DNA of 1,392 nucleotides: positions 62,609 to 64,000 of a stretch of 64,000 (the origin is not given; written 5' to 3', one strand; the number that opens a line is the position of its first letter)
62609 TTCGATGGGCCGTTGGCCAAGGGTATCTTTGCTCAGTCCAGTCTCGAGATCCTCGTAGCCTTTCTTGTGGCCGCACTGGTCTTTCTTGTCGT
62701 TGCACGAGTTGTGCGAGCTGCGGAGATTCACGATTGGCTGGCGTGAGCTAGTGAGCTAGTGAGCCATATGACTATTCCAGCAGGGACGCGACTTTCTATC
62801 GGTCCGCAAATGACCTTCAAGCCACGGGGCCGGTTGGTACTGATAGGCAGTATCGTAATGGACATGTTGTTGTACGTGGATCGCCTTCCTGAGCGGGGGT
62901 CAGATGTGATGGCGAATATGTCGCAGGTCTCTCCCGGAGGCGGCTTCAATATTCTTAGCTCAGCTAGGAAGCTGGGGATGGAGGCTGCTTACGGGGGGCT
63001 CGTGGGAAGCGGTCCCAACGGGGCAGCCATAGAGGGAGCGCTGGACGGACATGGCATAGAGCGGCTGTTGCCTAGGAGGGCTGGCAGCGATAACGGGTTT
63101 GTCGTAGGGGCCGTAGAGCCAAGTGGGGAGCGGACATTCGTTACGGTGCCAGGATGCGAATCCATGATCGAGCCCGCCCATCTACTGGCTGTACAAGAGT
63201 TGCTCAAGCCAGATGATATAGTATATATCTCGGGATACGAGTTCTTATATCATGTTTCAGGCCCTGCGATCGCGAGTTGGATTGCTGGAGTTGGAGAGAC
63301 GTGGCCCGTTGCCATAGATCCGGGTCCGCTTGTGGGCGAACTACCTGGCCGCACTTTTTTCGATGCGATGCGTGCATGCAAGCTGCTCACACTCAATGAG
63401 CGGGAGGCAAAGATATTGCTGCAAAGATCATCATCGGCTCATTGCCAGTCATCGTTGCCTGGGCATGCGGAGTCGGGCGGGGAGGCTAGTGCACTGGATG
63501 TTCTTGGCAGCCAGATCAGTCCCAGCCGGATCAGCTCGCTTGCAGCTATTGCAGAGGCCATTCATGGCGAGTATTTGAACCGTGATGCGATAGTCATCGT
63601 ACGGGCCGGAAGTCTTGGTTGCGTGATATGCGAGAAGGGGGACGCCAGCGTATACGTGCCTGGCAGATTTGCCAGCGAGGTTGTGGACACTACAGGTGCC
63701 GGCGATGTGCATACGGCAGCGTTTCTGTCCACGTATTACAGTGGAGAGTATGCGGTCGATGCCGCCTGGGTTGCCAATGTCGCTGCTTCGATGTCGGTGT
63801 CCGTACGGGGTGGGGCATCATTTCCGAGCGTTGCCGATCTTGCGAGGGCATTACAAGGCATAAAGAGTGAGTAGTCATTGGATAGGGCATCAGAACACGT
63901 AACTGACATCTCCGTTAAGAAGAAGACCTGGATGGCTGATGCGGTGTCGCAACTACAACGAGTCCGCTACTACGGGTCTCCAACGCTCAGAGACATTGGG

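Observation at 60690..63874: Cobalamin riboswitch controlling an NCS1 permease plus PfkB-type kinase: candidate undescribed B12-precursor salvage module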

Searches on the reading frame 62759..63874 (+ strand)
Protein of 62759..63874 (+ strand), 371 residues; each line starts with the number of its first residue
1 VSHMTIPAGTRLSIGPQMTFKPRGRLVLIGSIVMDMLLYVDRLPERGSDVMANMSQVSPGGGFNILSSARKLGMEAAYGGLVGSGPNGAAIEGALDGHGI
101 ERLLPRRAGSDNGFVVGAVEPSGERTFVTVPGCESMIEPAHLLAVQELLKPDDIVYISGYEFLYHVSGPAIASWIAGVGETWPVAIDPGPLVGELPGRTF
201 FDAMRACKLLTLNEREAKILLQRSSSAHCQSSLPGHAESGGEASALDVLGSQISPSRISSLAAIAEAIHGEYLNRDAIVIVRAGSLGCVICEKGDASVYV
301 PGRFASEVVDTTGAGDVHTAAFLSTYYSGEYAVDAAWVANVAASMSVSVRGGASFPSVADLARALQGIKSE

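Call 4: search_protein_families(library=pfam, proteins=[window:62759-63874:+], max_evalue=0.01)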
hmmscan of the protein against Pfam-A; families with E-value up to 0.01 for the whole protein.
window:62759-63874:+ (371 aa): 1 family
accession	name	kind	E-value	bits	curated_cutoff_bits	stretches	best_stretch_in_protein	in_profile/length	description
PF00294.29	PfkB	-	6.3e-35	121.4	25.8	1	25-354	3-297/302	pfkB family carbohydrate kinase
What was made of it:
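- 62768..63874 (+): PfkB-family, YegV-like kinase of 368 aa from ATG 62768. An alternative GTG start lies at 62759. PF00294 scores 121 bits (call 4).
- Closest known: cytX-thiD style vitamin-precursor salvage. Different: The kinase matches PF00294, not the HMP-kinase family PF08543 (call 4).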

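Call 5: search_protein_families(library=ncbifam, proteins=[window:62759-63874:+], max_evalue=0.01)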
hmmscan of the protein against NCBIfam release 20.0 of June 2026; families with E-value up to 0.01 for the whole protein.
window:62759-63874:+ (371 aa): 18 families
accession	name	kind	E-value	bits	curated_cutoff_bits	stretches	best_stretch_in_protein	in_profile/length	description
TIGR02152.1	D_ribokin_bact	equivalog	7.1e-24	84.7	299.65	2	27-224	2-193/298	ribokinase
NF053626.1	RibKinHalex1628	equivalog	4.1e-20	72.5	330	2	265-365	191-291/293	ATP-dependent ribose-1-phosphate kinase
NF008353.0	PRK11142.1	equivalog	4.8e-15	55.8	341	2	24-157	3-138/307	ribokinase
TIGR02198.1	rfaE_dom_I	equivalog_domain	1.4e-13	50.6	345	1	274-365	226-314/315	D-glycero-beta-D-manno-heptose-7-phosphate kinase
TIGR04382.1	myo_inos_iolC_N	equivalog_domain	1.4e-11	44.2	300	1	275-360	219-304/309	5-dehydro-2-deoxygluconokinase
TIGR03168.1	1-PFK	subfamily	1.7e-10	40.3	216.4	1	262-369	199-303/305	hexose kinase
NF008454.0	PRK11316.1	equivalog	7.1e-09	34.8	521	1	274-368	224-315/475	bifunctional D-glycero-beta-D-manno-heptose-7-phosphate kinase/D-glycero-beta-D-manno-heptose 1-phosphate adenylyltransferase HldE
TIGR03828.1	pfkB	equivalog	1e-08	34.6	292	1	264-368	201-302/305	1-phosphofructokinase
NF052444.1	DhDoxglucKinKdgK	equivalog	1.4e-08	34.5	400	1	279-351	223-294/303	2-dehydro-3-deoxygluconokinase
NF040938.1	KDG_KDGal_kin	equivalog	1.7e-08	34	400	1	277-365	216-303/305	bifunctional 2-dehydro-3-deoxygluconokinase/2-dehydro-3-deoxygalactonokinase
NF041320.1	pfkB_Halo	equivalog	4.1e-08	33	400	1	279-366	211-295/302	1-phosphofructokinase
NF041164.1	NucKinThplmales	equivalog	1.1e-07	31.4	450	1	269-348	195-273/295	nucleoside kinase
NF006957.1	PRK09434.1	equivalog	6.6e-07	29.1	450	1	275-330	211-264/302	fructokinase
NF041134.1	R1P_kin_Thcocales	equivalog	1.3e-06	28.1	500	1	278-351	195-267/291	ADP-dependent ribose-1-phosphate kinase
NF041332.1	KDG_KDGal_kin_Halo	equivalog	2.7e-06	27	440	1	263-359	212-304/320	bifunctional 2-dehydro-3-deoxygluconokinase/2-dehydro-3-deoxygalactonokinase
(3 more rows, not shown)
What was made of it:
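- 62768..63874 (+): It lies below all NCBIfam equivalog cut-offs (call 5).
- On Ribokinase (RbsK) equivalog: The score is 84.7 against 299.65 (call 5).
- Closest known: Bacterial ribokinase RbsK. Different: TIGR02152 scores 84.7 bits against a cut-off of 299.65 (call 5).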

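Call 7: find_homologous_proteins(query=window:62759-63874:+, max_evalue=1e-10)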
Query window:62759-63874:+ (371 aa): 113 proteins with E <= 1e-10 among 8000 candidates.
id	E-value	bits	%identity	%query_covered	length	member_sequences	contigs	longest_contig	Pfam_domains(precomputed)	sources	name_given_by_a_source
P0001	4.2e-237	804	100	99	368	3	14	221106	PF00294.30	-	-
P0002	7.8e-209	711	90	99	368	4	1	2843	PF00294.30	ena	-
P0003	1.1e-132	461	63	95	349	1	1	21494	PF00294.30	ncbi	ncbi:MAG: PfkB family carbohydrate kinase [Acidimicrobiales bacterium]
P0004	1.3e-98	349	50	93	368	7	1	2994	PF00294.30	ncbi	-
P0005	1.3e-98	349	49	93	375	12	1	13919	PF00294.30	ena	-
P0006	1.4e-98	349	49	93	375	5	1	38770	PF00294.30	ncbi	-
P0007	1.6e-98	348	49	93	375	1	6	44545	PF00294.30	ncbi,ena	-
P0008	2.0e-98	348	49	93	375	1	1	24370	PF00294.30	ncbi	-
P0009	2.2e-98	348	49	93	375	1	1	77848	PF00294.30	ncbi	-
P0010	2.3e-98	348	49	93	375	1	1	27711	PF00294.30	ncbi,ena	-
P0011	3.1e-98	347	49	93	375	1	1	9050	PF00294.30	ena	-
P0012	3.6e-98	347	49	93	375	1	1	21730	PF00294.30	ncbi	-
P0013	3.8e-98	347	49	93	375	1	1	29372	PF00294.30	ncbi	-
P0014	4.5e-98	347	49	93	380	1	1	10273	PF00294.30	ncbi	-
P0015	4.5e-98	347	49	93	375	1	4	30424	PF00294.30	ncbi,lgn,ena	-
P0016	4.9e-98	347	49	93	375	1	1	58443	PF00294.30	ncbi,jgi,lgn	-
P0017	5.2e-98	347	49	93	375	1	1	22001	PF00294.30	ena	-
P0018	6.3e-98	346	50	93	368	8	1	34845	PF00294.30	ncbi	-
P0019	7.9e-98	346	49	93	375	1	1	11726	PF00294.30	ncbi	-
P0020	9.9e-98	346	49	93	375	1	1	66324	PF00294.30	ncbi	-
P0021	3.9e-97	344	49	93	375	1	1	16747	PF00294.30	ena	-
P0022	1.7e-96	342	49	93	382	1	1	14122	PF00294.30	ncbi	-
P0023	4.1e-96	340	49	93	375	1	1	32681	PF00294.30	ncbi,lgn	-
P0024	4.1e-95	337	45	93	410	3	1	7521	PF00294.30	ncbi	-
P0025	5.0e-94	334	48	93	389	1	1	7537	PF00294.30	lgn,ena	-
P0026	2.1e-93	332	47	93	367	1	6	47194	PF00294.30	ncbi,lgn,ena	-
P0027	2.2e-93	331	47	93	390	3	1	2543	PF00294.30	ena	-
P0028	8.7e-72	260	44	87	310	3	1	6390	PF00294.30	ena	-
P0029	2.6e-69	252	42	95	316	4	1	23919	PF00294.30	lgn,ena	-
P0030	3.4e-68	249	42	94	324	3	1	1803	PF00294.30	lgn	-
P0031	1.5e-66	243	41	88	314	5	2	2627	PF00294.30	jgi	jgi:sugar/nucleoside kinase (ribokinase family)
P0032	3.3e-66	242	44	94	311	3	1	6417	PF00294.30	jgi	jgi:sugar/nucleoside kinase (ribokinase family)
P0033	5.3e-66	241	43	95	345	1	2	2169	PF00294.30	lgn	-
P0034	2.1e-65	239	41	94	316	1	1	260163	PF00294.30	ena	-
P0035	3.0e-65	239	43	93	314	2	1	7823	PF00294.30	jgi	jgi:sugar/nucleoside kinase (ribokinase family)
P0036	7.1e-65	238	41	93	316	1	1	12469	PF00294.30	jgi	jgi:sugar/nucleoside kinase (ribokinase family)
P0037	1.3e-64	237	43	91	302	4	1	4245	PF00294.30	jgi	jgi:sugar/nucleoside kinase (ribokinase family)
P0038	1.4e-64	237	42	89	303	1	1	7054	PF00294.30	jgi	jgi:sugar/nucleoside kinase (ribokinase family)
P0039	1.8e-64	236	41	88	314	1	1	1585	PF00294.30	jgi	jgi:sugar/nucleoside kinase (ribokinase family)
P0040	4.0e-64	235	41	87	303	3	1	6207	PF00294.30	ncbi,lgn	-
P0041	6.6e-64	235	42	94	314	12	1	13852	PF00294.30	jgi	jgi:sugar/nucleoside kinase (ribokinase family)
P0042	1.4e-63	233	40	88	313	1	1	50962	PF00294.30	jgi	jgi:sugar/nucleoside kinase (ribokinase family)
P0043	1.6e-63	233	39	94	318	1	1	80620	PF00294.30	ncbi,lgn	ncbi:MAG TPA: PfkB family carbohydrate kinase [Ktedonobacteraceae bacterium]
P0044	9.1e-63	231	40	91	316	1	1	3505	PF00294.30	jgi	-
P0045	1.1e-62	231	41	94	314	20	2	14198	PF00294.30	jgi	jgi:sugar/nucleoside kinase (ribokinase family)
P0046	1.6e-62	230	40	91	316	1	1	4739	PF00294.30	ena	-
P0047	6.4e-62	228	40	91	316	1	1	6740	PF00294.30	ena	-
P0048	7.6e-62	228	40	91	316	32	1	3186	PF00294.30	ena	-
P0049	8.6e-62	228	40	94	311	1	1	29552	PF00294.30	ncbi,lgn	-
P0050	9.1e-62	227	40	94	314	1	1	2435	PF00294.30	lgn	-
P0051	1.0e-61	227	40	91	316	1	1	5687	PF00294.30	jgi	-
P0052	1.9e-61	226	40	92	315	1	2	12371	PF00294.30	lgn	-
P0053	2.5e-61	226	40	92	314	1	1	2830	PF00294.30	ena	-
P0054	3.2e-61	226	39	91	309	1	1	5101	PF00294.30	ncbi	-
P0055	8.3e-61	224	39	94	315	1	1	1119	PF00294.30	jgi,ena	jgi:sugar/nucleoside kinase (ribokinase family)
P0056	4.5e-60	222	38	94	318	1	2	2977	PF00294.30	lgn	-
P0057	5.5e-59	218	38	92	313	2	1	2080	PF00294.30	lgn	-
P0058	6.2e-59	218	38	92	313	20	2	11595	PF00294.30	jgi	jgi:sugar/nucleoside kinase (ribokinase family)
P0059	7.8e-59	218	38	94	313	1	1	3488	PF00294.30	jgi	jgi:sugar/nucleoside kinase (ribokinase family)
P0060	1.2e-58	217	38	94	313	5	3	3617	PF00294.30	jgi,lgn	jgi:sugar/nucleoside kinase (ribokinase family)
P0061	2.3e-58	216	38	94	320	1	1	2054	PF00294.30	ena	-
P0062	3.4e-58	216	37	94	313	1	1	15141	PF00294.30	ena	-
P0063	8.4e-58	214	38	94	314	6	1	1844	PF00294.30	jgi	-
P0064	1.5e-57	214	40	88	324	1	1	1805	PF00294.30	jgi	jgi:sugar/nucleoside kinase (ribokinase family)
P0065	1.8e-57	213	38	93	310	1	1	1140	PF00294.30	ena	-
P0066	3.0e-57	213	38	93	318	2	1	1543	PF00294.30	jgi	jgi:sugar/nucleoside kinase (ribokinase family)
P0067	9.6e-57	211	37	93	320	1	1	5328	PF00294.30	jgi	jgi:sugar/nucleoside kinase (ribokinase family)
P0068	3.6e-56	209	39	95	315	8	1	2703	PF00294.30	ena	-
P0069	1.5e-55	207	37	94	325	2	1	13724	PF00294.30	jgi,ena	-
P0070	1.7e-55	207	36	94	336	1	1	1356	PF00294.30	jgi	jgi:sugar/nucleoside kinase (ribokinase family)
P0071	3.4e-54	203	40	84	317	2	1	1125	PF08543.18,PF00294.30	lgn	-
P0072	2.3e-53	200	38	90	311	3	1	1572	PF00294.30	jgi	jgi:sugar/nucleoside kinase (ribokinase family)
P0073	4.8e-52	195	36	94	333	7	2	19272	PF08543.18,PF00294.30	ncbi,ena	-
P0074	6.6e-52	195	38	93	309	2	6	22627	PF00294.30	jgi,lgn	-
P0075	2.7e-51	193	37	93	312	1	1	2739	PF00294.30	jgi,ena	-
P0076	9.3e-50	188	36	92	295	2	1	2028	PF00294.30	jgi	jgi:sugar/nucleoside kinase (ribokinase family)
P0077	1.4e-49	187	37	92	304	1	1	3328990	PF00294.30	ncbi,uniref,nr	ncbi:sugar kinase [Glaciihabitans sp. INWT7]|uniref:PfkB family carbohydrate kinase n=1 Tax=Glaciiha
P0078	1.6e-47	181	46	54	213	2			PF00294.30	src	-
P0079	3.5e-47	180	34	91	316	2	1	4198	PF00294.30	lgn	-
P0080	2.2e-46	177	35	92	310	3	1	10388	PF00294.30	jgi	jgi:sugar/nucleoside kinase (ribokinase family)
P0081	2.1e-45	174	36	89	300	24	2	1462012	PF00294.30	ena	-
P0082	2.5e-45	173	37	93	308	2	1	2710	PF08543.18,PF00294.30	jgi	jgi:sugar/nucleoside kinase (ribokinase family)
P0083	2.3e-44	170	34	92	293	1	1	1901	PF00294.30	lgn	-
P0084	2.4e-44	170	35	82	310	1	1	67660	PF00294.30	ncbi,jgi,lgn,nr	ncbi:MAG: PfkB family carbohydrate kinase [Bifidobacteriaceae bacterium]|jgi:sugar/nucleoside kinase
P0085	4.2e-44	169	33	93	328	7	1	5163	PF08543.18,PF00294.30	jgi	jgi:sugar/nucleoside kinase (ribokinase family)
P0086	2.5e-42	164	34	82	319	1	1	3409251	PF08543.18,PF00294.30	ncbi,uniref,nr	ncbi:Ribokinase [Frondihabitans sp. 762G35]|uniref:PfkB family carbohydrate kinase n=1 Tax=Frondihab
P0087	3.7e-41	160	34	92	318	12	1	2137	PF00294.30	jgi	jgi:sugar/nucleoside kinase (ribokinase family)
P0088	1.2e-40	158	34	82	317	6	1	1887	PF00294.30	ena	-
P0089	2.8e-40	157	34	91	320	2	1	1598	PF00294.30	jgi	jgi:sugar/nucleoside kinase (ribokinase family)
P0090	3.6e-40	156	35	92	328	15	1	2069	PF00294.30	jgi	-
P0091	4.1e-40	156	33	93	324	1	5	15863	PF00294.30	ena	-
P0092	1.4e-39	155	34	91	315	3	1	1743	PF00294.30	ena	-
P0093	2.2e-39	154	34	91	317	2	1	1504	PF00294.30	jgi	jgi:sugar/nucleoside kinase (ribokinase family)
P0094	7.1e-39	152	34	81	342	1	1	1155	PF00294.30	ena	-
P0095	2.2e-37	147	32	93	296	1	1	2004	PF00294.30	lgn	-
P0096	2.6e-37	147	32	82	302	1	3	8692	PF00294.30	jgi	jgi:sugar/nucleoside kinase (ribokinase family)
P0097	5.9e-37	146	33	93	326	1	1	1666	PF00294.30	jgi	-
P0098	1.9e-35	141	32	92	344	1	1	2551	PF00294.30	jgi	jgi:sugar/nucleoside kinase (ribokinase family)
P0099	8.3e-28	116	32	77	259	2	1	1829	PF08543.18,PF00294.30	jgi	jgi:sugar/nucleoside kinase (ribokinase family)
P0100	2.3e-16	78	35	44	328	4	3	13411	PF00294.30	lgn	-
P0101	1.2e-13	69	28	82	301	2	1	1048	PF00294.30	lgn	-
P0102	1.6e-13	69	28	81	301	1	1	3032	PF00294.30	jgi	jgi:sugar/nucleoside kinase (ribokinase family)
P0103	1.9e-13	69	27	88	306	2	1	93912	PF00294.30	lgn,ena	-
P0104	1.5e-12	66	24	88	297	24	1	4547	PF00294.30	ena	-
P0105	2.8e-12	65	28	81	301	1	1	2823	PF00294.30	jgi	jgi:sugar/nucleoside kinase (ribokinase family)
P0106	6.0e-12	64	24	81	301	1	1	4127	PF00294.30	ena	-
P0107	8.9e-12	63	27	88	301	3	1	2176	PF00294.30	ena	-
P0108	3.8e-11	61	27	81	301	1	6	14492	PF00294.30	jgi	jgi:sugar/nucleoside kinase (ribokinase family)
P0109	4.1e-11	61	29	92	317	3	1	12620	PF00294.30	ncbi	-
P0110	4.5e-11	61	31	37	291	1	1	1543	PF00294.30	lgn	-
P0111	5.5e-11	60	27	81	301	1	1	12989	PF00294.30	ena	-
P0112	8.5e-11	60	26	81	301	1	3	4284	PF00294.30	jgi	jgi:sugar/nucleoside kinase (ribokinase family)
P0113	9.9e-11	60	28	81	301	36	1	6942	PF08543.18,PF00294.30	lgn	-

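Call 10: find_encoding_contigs(protein=P0001, flank=10000, max_places=4)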
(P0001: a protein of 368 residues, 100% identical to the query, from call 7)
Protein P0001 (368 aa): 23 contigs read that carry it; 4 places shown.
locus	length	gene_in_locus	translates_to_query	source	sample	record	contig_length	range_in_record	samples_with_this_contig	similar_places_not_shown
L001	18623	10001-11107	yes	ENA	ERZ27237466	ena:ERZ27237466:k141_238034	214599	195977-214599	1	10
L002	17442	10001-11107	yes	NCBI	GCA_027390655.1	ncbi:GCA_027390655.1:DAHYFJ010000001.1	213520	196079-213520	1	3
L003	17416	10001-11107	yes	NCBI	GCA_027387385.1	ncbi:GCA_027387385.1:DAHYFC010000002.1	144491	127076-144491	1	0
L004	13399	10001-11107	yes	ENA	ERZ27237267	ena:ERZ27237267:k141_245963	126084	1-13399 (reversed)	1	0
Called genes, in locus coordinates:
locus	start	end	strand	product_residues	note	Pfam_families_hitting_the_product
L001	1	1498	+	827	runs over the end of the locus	PF01138:RNase_PH, PF03725:RNase_PH_C (faint), PF03726:PNPase, PF01138:RNase_PH, PF00013:KH_1, PF00575:S1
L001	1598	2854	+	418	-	PF00675:Peptidase_M16, PF05193:Peptidase_M16_C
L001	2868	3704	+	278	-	PF01113:DapB_N, PF05173:DapB_C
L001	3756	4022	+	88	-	-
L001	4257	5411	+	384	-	-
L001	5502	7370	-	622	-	-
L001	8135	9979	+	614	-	PF02133:Transp_cyt_pur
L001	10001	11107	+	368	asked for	PF00294:PfkB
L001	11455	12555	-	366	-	PF26003:Integrase_N_phage, PF14659:Phage_int_SAM_3, PF00589:Phage_integrase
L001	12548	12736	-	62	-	-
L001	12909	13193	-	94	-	-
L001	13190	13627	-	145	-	PF01316:Arg_repressor (weak)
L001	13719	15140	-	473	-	PF13155:Toprim_2 (faint), PF13481:AAA_25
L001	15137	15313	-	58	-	PF12728:HTH_17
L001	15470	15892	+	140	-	-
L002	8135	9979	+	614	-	PF02133:Transp_cyt_pur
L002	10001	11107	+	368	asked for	PF00294:PfkB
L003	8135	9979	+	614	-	PF02133:Transp_cyt_pur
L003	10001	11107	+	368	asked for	PF00294:PfkB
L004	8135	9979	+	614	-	PF02133:Transp_cyt_pur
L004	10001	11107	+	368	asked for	PF00294:PfkB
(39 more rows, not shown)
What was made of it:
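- Checked: The next ORF starts 12 nt later at GTG 62759, while gene callers use ATG 62768 (368 aa, call 7 and call 10). Independent gene callers on four assemblies also start the permease at the GTG, giving 614 aa (call 10).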

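Call 11: find_encoding_contigs(protein=P0003, flank=10000, max_places=3)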
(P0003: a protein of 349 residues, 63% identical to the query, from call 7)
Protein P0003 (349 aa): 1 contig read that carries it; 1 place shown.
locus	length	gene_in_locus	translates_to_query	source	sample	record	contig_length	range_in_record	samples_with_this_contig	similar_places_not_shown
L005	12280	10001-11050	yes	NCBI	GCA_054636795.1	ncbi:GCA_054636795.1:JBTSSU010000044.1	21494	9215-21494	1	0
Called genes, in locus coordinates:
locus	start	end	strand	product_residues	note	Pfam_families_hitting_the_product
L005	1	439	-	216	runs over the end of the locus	PF14378:PAP2_3 (weak), PF01569:PAP2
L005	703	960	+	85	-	PF00312:Ribosomal_S15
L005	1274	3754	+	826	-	PF01138:RNase_PH, PF03725:RNase_PH_C (faint), PF03726:PNPase, PF01138:RNase_PH, PF00013:KH_1, PF00575:S1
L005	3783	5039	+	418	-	PF00675:Peptidase_M16, PF05193:Peptidase_M16_C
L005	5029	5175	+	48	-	-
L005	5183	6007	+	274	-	PF01113:DapB_N, PF05173:DapB_C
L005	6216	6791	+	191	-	PF00440:TetR_N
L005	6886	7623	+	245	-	PF00440:TetR_N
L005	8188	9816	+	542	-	PF02133:Transp_cyt_pur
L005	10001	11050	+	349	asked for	PF00294:PfkB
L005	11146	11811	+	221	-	PF03006:HlyIII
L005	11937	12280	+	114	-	?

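Call 25: search_solved_structures(query=A2, max_evalue=0.00001)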
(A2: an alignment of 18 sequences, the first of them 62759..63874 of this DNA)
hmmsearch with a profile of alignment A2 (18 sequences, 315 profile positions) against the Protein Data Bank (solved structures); distinct sequences matched with E-value up to 0.00001: 92 (the best 60 are shown).
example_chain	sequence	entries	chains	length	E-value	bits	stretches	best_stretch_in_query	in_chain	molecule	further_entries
6znx_A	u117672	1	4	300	8.7e-37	130.2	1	12-311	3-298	Ribokinase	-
8cqx_A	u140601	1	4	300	2.1e-36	128.9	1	12-311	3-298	Ribokinase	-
5byc_A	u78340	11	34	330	1.1e-32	116.7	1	9-307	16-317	Ribokinase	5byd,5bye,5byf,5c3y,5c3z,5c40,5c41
2fv7_A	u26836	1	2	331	2.1e-32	115.8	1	9-306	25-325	Ribokinase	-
6wjz_A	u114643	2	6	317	2.6e-32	115.5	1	11-307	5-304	Ribokinase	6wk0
4x8f_A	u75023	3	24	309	4.1e-32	114.8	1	9-313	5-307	Ribokinase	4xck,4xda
6ilr_A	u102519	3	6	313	1.1e-31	113.5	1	11-311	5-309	Ribokinase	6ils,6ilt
1gqt_A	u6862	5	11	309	4.1e-31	111.5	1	7-314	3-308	RIBOKINASE | PROTEIN (RIBOKINASE)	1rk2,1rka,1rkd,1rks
5zwy_A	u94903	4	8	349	6.2e-31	111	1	11-299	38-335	Ribokinase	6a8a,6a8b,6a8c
3h49_A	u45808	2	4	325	2.5e-30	108.9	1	12-311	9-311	Ribokinase | Uncharacterized sugar kinase ydjH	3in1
11bl_A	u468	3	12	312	7.6e-27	97.5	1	6-311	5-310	Ribokinase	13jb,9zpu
1vm7_A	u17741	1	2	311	9.9e-26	93.8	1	13-313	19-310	ribokinase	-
3ry7_A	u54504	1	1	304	3.9e-25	91.9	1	9-309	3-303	Ribokinase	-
7ag6_A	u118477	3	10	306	1.4e-23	86.8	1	10-311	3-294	Sulfofructose kinase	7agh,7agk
5ey7_A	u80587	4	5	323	9e-23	84.1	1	44-311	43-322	Fructokinase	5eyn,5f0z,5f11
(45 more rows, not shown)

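Call 36: find_encoding_contigs(protein=P0009, flank=6000, max_places=2)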
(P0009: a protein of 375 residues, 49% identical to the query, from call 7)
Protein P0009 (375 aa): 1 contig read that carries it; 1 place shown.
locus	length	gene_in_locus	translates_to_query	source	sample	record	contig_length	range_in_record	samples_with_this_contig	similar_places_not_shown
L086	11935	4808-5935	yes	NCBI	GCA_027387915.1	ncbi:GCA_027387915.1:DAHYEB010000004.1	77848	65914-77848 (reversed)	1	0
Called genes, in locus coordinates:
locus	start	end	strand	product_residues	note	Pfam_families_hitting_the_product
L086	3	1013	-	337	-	?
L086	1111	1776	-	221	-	PF03006:HlyIII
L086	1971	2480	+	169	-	-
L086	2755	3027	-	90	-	-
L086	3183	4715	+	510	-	PF02133:Transp_cyt_pur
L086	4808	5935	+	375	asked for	PF00294:PfkB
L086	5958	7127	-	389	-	PF11583:AurF (weak)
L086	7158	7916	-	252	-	PF00440:TetR_N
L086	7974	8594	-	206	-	PF00440:TetR_N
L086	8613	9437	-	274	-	PF01113:DapB_N, PF05173:DapB_C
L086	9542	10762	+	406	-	PF01966:HD, PF13286:HD_assoc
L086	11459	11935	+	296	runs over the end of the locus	PF00561:Abhydrolase_1, PF12146:Hydrolase_4 (faint), PF12697:Abhydrolase_6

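Call 37: find_encoding_contigs(protein=P0077, flank=6000, max_places=2)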
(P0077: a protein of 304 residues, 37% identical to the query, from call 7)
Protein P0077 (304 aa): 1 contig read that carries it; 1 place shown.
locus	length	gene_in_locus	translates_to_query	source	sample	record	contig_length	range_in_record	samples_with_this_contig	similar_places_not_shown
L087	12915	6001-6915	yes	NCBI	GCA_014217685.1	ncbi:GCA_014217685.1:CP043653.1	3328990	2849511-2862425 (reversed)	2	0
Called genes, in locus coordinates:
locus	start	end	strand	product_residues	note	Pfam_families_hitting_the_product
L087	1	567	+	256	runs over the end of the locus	PF01182:Glucosamine_iso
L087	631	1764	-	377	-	PF07969:Amidohydro_3 (faint), PF01979:Amidohydro_1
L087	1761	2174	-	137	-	PF10823:DUF2568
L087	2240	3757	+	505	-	PF02133:Transp_cyt_pur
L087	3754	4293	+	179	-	PF00857:Isochorismatase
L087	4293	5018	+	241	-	PF00392:GntR, PF07702:UTRA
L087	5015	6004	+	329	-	PF03747:ADP_ribosyl_GH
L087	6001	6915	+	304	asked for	PF00294:PfkB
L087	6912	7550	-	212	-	PF01243:PNPOx_N, PF10590:PNP_phzG_C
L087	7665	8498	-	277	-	PF03976:PPK2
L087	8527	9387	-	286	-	PF01842:ACT (weak), PF00551:Formyl_trans_N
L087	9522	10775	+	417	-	PF07690:MFS_1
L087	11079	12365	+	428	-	PF00464:SHMT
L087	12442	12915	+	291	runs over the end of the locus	PF00763:THF_DHG_CYH, PF02882:THF_DHG_CYH_C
